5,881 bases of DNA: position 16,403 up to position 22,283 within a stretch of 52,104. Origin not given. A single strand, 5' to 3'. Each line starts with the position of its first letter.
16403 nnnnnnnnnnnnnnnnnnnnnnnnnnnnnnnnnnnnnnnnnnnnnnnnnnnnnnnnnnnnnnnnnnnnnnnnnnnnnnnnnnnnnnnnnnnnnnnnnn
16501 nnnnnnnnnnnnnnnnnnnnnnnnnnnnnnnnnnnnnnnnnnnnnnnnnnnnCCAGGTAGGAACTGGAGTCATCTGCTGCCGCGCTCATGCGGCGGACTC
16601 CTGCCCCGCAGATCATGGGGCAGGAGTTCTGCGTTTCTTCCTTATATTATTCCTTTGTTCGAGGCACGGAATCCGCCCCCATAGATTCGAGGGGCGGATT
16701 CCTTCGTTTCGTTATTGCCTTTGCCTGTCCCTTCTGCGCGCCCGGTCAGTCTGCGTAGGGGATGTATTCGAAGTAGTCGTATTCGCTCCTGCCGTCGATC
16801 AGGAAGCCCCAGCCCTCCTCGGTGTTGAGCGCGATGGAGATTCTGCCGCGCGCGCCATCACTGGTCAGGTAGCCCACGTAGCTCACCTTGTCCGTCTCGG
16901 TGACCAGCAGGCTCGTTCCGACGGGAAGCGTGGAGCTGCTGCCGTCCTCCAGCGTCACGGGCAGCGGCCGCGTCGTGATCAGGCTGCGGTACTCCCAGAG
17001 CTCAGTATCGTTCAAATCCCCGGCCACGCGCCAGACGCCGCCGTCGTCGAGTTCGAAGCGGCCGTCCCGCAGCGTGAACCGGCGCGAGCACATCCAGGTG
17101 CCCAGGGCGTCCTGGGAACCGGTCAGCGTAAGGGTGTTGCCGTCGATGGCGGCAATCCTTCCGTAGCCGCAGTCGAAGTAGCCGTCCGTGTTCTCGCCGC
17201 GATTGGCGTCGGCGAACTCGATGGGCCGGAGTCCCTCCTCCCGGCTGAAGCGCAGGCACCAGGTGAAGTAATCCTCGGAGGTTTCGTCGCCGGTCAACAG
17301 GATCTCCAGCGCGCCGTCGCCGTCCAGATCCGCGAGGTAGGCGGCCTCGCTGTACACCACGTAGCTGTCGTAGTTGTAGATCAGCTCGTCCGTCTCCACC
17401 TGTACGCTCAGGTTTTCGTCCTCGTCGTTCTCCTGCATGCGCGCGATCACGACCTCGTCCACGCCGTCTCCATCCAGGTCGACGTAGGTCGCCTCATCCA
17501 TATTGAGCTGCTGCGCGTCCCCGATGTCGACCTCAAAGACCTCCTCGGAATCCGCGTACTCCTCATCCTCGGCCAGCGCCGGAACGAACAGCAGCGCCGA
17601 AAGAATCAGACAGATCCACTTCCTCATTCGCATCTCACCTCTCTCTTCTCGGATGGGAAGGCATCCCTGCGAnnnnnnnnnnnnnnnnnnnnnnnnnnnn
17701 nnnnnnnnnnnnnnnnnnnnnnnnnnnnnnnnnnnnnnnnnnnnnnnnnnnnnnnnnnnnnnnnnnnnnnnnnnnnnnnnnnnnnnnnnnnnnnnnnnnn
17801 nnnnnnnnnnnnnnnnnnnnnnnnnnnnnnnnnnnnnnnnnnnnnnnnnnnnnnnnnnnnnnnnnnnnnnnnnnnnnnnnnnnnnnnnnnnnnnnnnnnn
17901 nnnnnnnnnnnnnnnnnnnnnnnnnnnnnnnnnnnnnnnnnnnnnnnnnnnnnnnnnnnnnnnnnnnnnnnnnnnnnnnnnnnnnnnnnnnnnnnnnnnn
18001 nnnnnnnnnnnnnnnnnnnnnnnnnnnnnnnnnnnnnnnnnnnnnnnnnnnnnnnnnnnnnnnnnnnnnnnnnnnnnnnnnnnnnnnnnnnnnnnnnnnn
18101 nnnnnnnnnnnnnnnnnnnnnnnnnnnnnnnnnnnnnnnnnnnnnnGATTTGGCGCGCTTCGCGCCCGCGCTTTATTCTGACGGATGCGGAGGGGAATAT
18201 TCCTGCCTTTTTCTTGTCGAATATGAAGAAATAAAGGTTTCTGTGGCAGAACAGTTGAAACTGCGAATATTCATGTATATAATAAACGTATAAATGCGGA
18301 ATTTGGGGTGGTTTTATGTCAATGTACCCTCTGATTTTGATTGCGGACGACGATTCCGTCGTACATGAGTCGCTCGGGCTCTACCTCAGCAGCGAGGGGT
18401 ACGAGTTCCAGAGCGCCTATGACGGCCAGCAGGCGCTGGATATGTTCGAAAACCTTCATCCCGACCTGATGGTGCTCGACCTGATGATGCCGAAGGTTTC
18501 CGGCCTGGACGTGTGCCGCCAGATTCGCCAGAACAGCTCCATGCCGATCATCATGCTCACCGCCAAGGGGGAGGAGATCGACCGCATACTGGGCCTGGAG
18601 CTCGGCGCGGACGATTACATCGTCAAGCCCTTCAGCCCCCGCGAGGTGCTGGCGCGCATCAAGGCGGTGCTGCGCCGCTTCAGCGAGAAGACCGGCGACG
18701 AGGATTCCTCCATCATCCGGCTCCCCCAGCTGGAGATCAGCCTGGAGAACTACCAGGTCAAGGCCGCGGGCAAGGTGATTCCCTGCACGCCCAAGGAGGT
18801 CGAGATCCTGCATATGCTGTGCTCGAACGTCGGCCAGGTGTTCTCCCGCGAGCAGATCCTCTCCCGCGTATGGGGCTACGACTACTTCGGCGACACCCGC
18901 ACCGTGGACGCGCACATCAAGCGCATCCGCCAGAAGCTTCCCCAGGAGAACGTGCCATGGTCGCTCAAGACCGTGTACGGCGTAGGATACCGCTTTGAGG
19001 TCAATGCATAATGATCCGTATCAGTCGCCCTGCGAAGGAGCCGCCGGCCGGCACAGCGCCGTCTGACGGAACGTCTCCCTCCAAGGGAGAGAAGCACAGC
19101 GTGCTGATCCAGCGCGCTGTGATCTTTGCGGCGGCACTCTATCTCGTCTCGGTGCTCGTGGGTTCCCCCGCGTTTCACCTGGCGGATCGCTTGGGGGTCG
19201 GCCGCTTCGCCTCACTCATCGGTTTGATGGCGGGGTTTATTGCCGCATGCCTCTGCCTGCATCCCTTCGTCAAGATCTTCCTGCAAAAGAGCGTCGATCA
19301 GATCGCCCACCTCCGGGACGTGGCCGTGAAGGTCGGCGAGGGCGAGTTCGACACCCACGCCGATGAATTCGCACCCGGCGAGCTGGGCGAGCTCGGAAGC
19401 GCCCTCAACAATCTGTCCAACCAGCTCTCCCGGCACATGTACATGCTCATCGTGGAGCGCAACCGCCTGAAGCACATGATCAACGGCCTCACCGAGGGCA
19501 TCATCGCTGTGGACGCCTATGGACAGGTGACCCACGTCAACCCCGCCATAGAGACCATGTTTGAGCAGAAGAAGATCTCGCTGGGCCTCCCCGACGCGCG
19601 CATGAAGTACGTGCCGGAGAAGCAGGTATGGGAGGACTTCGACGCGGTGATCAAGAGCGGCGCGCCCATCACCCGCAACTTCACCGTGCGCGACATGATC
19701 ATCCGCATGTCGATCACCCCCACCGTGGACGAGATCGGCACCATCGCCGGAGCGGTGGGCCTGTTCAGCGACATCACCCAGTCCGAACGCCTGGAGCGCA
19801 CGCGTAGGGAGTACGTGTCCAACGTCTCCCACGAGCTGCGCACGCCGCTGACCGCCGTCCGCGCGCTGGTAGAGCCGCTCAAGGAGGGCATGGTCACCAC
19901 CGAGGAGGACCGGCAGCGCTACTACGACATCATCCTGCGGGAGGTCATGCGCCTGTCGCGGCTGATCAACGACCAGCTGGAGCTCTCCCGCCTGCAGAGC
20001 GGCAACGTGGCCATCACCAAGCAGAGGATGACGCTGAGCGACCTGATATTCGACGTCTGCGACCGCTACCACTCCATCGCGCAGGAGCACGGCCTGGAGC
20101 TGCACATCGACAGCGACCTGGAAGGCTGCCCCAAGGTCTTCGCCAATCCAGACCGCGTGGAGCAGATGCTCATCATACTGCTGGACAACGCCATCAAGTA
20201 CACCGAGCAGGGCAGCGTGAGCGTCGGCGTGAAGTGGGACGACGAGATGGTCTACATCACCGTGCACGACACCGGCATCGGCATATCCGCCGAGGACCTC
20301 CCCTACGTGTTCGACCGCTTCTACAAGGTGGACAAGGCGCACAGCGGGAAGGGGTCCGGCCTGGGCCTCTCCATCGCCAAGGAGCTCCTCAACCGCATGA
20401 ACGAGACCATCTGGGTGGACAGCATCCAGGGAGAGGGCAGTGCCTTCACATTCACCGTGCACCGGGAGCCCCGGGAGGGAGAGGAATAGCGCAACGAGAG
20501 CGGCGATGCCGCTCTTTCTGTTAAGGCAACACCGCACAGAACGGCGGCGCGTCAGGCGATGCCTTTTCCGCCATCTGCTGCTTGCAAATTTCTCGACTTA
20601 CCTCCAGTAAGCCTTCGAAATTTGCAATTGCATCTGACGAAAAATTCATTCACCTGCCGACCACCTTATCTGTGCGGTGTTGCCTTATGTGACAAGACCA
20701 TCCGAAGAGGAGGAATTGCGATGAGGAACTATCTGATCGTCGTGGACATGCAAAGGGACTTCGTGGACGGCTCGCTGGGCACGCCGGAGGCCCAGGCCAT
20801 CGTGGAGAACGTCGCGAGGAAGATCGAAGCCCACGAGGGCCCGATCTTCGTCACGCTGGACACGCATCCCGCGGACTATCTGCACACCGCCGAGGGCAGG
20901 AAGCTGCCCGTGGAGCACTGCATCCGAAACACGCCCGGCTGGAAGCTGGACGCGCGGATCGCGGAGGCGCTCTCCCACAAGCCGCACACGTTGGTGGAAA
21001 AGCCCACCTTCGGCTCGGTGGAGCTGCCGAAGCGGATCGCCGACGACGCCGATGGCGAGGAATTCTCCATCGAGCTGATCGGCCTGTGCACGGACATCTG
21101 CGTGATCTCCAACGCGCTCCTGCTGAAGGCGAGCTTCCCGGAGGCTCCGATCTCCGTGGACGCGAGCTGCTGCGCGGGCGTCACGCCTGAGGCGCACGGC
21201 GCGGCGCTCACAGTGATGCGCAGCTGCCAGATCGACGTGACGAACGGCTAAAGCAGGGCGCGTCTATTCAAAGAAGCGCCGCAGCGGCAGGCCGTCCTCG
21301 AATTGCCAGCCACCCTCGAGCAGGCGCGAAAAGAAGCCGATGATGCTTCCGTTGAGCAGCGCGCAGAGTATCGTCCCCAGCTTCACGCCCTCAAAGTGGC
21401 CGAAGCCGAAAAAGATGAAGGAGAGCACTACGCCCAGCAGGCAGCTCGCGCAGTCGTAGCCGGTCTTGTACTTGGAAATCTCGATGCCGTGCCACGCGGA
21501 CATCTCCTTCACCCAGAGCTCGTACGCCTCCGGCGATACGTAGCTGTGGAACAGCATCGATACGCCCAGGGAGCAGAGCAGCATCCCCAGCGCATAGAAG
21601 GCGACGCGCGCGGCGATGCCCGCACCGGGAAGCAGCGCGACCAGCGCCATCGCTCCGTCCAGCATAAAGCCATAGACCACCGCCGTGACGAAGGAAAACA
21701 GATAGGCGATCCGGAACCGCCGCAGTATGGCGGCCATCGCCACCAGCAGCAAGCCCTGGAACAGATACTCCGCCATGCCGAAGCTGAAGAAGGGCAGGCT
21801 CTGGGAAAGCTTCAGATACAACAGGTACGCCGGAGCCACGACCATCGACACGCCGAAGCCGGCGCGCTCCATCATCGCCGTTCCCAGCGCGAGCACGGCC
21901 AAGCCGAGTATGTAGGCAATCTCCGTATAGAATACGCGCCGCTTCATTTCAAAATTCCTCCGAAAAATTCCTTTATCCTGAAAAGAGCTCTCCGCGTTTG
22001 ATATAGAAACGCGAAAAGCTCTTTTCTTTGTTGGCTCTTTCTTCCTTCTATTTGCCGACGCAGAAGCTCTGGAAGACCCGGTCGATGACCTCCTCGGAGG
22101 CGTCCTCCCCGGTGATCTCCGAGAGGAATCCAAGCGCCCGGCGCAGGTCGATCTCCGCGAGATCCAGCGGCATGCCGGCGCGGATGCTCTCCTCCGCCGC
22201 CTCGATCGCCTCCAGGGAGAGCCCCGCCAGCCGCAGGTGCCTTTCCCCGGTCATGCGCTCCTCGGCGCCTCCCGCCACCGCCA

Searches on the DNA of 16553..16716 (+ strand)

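Call 63: build_rna_model(alignment_id=A4)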
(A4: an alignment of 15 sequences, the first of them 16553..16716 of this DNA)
Model R1 built from alignment A4 (15 sequences, 175 columns); structure: RNAalifold consensus.
model positions 160; base pairs 34; branch points 3; effective number of sequences 3.72; information 0.59 bits per position. Calibrated on 0.2 Mb of random sequence (short: E-values are rough).
structure used (alignment columns):
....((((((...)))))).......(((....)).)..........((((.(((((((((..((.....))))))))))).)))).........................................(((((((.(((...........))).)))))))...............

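Call 64: search_with_rna_model(model_id=R1, sources=[window, L068, L069, L070, L071, L072, L073, L074, L075, L076, L077, L078, L079, L080, L081], max_evalue=1)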
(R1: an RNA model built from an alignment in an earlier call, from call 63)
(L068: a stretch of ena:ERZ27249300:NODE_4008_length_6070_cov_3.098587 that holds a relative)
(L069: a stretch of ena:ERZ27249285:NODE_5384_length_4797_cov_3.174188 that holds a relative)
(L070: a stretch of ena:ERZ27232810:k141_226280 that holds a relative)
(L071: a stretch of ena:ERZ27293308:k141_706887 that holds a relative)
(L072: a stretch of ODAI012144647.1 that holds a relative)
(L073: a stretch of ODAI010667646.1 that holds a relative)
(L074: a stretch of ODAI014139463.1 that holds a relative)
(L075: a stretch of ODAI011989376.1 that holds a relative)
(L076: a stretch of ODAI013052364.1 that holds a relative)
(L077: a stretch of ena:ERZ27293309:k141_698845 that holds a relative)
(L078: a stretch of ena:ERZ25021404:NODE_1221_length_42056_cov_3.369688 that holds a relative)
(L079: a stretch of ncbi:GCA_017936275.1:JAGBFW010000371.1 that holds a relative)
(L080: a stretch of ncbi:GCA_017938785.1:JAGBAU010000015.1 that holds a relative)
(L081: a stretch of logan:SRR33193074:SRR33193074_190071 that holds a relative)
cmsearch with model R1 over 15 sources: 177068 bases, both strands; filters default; matches with E-value up to 1: 50.
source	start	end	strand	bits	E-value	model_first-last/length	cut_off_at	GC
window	33299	33458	+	163.3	4.1e-44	1-160/160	no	0.59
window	48841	49002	+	157.8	1.4e-42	1-160/160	no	0.62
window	50348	50509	-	153.3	2.6e-41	1-160/160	no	0.64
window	51717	51879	+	150.3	1.8e-40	1-160/160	no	0.6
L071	3899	4061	+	142.4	2.9e-38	1-160/160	no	0.55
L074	88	246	-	142.2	3.2e-38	1-160/160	no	0.57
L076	145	303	+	141.8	4.2e-38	1-160/160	no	0.56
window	45444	45604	+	139.5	1.8e-37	1-160/160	no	0.59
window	16552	16714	+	136.6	1.2e-36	1-160/160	no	0.56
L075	136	295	-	133.9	7.1e-36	1-160/160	no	0.6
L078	11107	11268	+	133.3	9.9e-36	1-160/160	no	0.52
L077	1119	1281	+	129.5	1.2e-34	1-160/160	no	0.58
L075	1513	1672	-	122.6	9.9e-33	1-160/160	no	0.54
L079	5483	5646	+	120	5.5e-32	1-160/160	no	0.59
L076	567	728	-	118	2e-31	1-160/160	no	0.57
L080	3955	4118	+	111.2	1.6e-29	1-160/160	no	0.59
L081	3732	3895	+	111.2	1.6e-29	1-160/160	no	0.59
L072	1106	1200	+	77.7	3.9e-20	1-160/160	no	0.63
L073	49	209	-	77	6e-20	1-160/160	no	0.61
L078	18082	18205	+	46.6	2e-11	1-160/160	no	0.44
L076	177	340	-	38.9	2.8e-09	1-160/160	no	0.54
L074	114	285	+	34.4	5.3e-08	1-160/160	no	0.59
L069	3616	3727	+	32.1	2.4e-07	1-160/160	no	0.44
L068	2733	2844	+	32.1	2.4e-07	1-160/160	no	0.44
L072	1072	1211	-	28.8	1.9e-06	1-160/160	no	0.64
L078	11123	11228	-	27.6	4.2e-06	1-160/160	no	0.51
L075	1468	1639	+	27.5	4.4e-06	1-160/160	no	0.53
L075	106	264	+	24.5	3.1e-05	1-160/160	no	0.51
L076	46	80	-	21.2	0.00025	44-78/160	no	0.6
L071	3930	4089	-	21.1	0.00028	1-160/160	no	0.47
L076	577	612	+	19.1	0.00099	43-78/160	no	0.58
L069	3923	4056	-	18.3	0.0017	1-160/160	no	0.47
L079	4242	4277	+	18.2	0.0018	111-147/160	no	0.47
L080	2714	2749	+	18.2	0.0018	111-147/160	no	0.47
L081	2491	2526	+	18.2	0.0018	111-147/160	no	0.47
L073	122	166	+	18.2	0.0018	34-78/160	no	0.47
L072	1040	1105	+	17.3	0.0032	2-78/160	no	0.73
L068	3080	3174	-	15.9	0.0078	1-160/160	no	0.46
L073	1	38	+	12.6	0.066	123-160/160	5'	0.5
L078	9872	9933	-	9.7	0.43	86-147/160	no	0.39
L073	66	87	+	9.7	0.45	121-142/160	no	0.77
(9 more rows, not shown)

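Call 82: search_with_rna_model(model_id=R1, sources=[L082, L083, L084, L085, L086], max_evalue=0.01)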
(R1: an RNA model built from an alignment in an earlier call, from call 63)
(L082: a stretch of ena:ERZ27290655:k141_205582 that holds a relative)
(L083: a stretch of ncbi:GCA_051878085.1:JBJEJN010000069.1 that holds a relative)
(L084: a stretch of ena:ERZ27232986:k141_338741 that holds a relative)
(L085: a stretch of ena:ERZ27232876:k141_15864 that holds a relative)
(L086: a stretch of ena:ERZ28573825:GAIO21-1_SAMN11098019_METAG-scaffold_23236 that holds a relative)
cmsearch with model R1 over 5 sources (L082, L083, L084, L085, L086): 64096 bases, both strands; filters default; matches with E-value up to 0.01: 11.
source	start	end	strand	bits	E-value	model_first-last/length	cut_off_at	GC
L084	4612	4775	-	104.8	3.6e-28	1-160/160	no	0.54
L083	8095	8258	+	99.3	1.3e-26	1-160/160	no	0.5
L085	4491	4654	-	98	2.9e-26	1-160/160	no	0.54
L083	777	940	-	96.4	7.8e-26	1-160/160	no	0.53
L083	381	542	-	93.5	5.2e-25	1-160/160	no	0.54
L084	11712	11873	+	90.4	3.8e-24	1-160/160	no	0.57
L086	1952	2113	+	90.4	3.8e-24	1-160/160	no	0.57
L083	1003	1166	-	90.4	3.9e-24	1-160/160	no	0.53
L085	11712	11873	+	87.5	2.5e-23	1-160/160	no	0.58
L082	7662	7782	+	36.3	5.5e-09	1-120/160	3'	0.74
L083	462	498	+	17.2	0.0012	44-78/160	no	0.65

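Call 84: search_with_rna_model(model_id=R1, sources=[window, L068, L070, L071, L072, L073, L074, L075, L076, L077, L078, L079, L082, L083, L084], max_evalue=1e-15, make_alignment=true)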
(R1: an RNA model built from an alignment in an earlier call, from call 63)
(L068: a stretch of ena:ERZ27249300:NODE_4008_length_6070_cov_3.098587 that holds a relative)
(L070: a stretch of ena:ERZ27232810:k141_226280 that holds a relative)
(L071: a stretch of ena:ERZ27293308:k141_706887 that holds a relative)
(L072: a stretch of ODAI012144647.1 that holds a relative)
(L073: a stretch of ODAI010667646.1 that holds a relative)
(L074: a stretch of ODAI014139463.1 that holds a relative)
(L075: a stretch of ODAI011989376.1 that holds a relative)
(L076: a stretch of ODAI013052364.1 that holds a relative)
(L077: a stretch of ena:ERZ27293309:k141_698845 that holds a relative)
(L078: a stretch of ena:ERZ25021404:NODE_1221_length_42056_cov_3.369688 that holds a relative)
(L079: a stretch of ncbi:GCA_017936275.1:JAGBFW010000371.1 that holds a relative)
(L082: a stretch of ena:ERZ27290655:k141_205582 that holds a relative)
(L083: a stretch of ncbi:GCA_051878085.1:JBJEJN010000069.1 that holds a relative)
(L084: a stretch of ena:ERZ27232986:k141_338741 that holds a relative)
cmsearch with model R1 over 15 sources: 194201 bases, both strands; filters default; matches with E-value up to 1e-15: 23.
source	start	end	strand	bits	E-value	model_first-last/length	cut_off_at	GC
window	33299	33458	+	163.3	4.5e-44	1-160/160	no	0.59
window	48841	49002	+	157.8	1.5e-42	1-160/160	no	0.62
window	50348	50509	-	153.3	2.8e-41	1-160/160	no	0.64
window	51717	51879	+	150.3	1.9e-40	1-160/160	no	0.6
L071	3899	4061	+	142.4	3.2e-38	1-160/160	no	0.55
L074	88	246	-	142.2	3.5e-38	1-160/160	no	0.57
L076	145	303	+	141.8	4.6e-38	1-160/160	no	0.56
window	45444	45604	+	139.5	2e-37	1-160/160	no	0.59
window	16552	16714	+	136.6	1.3e-36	1-160/160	no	0.56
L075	136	295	-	133.9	7.8e-36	1-160/160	no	0.6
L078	11107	11268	+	133.3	1.1e-35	1-160/160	no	0.52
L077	1119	1281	+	129.5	1.3e-34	1-160/160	no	0.58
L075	1513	1672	-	122.6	1.1e-32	1-160/160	no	0.54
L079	5483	5646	+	120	6e-32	1-160/160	no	0.59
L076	567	728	-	118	2.2e-31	1-160/160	no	0.57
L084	4612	4775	-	104.8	1.1e-27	1-160/160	no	0.54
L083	8095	8258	+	99.3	3.9e-26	1-160/160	no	0.5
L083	777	940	-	96.4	2.4e-25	1-160/160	no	0.53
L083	381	542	-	93.5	1.6e-24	1-160/160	no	0.54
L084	11712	11873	+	90.4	1.1e-23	1-160/160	no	0.57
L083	1003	1166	-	90.4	1.2e-23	1-160/160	no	0.53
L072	1106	1200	+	77.7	4.3e-20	1-160/160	no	0.63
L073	49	209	-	77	6.6e-20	1-160/160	no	0.61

Alignment A5: 23 matches aligned to the model, 183 columns, each read 5' to 3' on its own strand. Consensus structure (alignment columns), stored with it:
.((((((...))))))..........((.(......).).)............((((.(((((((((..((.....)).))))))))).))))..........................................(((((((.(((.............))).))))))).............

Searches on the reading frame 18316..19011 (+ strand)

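Call 40: search_protein_families(library=pfam, proteins=[window:18316-19011:+])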
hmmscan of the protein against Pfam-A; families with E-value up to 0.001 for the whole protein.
window:18316-19011:+ (231 aa): 2 families
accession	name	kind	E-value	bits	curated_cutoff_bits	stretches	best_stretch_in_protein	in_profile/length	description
PF00072.30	Response_reg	-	1.8e-32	112.2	30.2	1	7-116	1-111/111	Response regulator receiver domain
PF00486.34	Trans_reg_C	-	1.5e-27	95.9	26.2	1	152-227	1-77/77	Transcriptional regulatory protein, C terminal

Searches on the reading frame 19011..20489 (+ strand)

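Call 40: search_protein_families(library=pfam, proteins=[window:19011-20489:+])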
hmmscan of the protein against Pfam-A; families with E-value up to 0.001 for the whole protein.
window:19011-20489:+ (492 aa): 5 families
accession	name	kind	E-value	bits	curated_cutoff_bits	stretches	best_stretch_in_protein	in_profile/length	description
PF02518.31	HATPase_c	-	3.8e-28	98.6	26.4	1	379-485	2-109/111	Histidine kinase-, DNA gyrase B-, and HSP90-like ATPase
PF00512.31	HisKA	-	6.3e-18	65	26.9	1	265-331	2-66/66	His Kinase A (phospho-acceptor) domain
PF00672.30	HAMP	-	4.1e-08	33.9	25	1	97-140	9-52/53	HAMP domain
PF00989.32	PAS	-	9.5e-07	29.3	22.6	1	152-255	2-113/113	PAS fold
PF13188.13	PAS_8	-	0.00012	22.3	21.8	1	151-193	1-38/65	PAS domain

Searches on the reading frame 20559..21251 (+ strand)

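Call 40: search_protein_families(library=pfam, proteins=[window:20559-21251:+])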
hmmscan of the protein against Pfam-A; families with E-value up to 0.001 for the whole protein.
window:20559-21251:+ (230 aa): 1 family
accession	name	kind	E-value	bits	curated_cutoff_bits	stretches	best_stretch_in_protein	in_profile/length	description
PF00857.26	Isochorismatase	-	8.4e-20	72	27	1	59-228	3-171/175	Isochorismatase domain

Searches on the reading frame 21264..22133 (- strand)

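Call 40: search_protein_families(library=pfam, proteins=[window:21264-22133:-])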
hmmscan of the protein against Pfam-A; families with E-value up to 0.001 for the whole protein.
window:21264-22133:- (289 aa): 1 family
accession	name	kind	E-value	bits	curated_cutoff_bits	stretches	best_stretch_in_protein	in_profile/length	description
PF19700.5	DUF6198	-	7e-20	72.1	27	1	69-277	9-210/217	Family of unknown function (DUF6198)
